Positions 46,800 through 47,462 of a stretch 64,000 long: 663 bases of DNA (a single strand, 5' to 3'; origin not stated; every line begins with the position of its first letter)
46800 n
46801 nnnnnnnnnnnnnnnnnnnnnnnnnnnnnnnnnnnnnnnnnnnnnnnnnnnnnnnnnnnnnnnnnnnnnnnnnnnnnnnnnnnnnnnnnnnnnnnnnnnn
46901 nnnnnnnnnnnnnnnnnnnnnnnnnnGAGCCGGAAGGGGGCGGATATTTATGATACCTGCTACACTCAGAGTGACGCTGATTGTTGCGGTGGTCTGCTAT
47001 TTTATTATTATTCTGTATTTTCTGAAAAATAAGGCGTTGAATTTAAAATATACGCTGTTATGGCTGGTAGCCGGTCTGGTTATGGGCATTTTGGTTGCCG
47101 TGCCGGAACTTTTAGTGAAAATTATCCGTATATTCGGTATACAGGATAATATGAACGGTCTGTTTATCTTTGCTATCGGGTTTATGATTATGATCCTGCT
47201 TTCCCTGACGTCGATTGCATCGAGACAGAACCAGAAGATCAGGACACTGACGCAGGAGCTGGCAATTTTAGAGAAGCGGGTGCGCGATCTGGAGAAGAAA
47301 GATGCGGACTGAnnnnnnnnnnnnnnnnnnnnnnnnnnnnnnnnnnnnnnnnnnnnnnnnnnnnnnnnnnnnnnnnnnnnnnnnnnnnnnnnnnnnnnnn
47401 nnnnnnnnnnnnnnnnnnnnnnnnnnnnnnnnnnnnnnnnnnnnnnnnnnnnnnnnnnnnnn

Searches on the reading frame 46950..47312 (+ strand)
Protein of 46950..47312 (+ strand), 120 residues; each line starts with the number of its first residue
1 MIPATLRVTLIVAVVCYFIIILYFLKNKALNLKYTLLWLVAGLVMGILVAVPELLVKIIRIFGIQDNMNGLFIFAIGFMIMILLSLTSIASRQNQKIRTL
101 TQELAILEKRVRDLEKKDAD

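Call 51: search_protein_families(library=pfam, proteins=[window:46950-47312:+], max_evalue=0.001)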
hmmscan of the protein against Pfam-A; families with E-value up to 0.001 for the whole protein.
window:46950-47312:+ (120 aa): 2 families
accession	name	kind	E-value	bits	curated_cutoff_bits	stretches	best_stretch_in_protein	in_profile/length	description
PF10066.14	DUF2304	-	1.5e-20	73.8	25.5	1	6-109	2-105/106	Uncharacterized conserved protein (DUF2304)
PF06305.16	LapA_dom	-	4.9e-05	23.6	28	1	71-111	24-63/64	Lipopolysaccharide assembly protein A domain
